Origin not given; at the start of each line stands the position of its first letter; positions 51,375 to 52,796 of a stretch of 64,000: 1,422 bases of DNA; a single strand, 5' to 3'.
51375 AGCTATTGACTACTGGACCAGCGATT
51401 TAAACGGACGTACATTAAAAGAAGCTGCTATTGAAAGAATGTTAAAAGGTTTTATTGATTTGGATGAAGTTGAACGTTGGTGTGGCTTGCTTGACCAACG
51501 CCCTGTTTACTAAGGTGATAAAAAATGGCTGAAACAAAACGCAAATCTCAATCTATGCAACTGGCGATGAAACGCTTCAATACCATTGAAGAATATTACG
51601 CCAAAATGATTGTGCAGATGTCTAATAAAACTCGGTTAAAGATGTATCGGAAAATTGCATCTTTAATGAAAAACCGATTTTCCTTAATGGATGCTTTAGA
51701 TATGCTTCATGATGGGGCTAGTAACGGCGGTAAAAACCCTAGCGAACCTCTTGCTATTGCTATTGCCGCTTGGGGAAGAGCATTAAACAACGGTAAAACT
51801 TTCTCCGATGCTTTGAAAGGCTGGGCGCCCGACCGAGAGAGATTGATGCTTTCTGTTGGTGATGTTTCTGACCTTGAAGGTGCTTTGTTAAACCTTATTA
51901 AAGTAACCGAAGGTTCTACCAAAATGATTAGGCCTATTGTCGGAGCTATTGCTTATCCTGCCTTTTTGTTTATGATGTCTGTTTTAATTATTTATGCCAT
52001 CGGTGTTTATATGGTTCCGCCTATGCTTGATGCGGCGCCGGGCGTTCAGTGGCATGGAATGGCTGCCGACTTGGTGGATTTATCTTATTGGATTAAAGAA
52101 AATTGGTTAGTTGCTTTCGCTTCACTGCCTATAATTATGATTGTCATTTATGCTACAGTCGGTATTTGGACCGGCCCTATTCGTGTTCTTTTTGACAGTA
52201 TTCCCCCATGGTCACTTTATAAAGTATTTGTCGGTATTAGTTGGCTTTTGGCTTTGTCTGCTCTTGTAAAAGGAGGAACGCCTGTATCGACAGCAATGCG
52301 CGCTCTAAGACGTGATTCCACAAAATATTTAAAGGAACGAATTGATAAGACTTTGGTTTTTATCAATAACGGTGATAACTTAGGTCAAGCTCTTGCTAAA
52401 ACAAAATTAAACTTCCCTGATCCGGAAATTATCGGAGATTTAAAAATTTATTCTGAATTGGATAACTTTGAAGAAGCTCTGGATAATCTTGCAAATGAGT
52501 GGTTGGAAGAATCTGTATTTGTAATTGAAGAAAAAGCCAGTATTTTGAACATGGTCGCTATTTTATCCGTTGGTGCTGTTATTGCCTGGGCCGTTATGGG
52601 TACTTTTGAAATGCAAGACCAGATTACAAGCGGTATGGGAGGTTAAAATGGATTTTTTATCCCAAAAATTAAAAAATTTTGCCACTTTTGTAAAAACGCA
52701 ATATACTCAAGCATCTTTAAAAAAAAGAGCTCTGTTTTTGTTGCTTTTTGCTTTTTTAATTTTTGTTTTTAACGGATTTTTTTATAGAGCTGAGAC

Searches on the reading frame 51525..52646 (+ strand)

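Call 67: search_protein_families(library=pfam, proteins=[window:51525-52646:+], max_evalue=0.001)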
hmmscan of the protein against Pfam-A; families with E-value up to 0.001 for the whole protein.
window:51525-52646:+ (373 aa): 1 family
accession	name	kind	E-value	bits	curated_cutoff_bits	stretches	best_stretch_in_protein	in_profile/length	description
PF00482.28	T2SSF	-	1.1e-23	84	25.2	2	240-359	1-121/125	Type II secretion system (T2SS), protein F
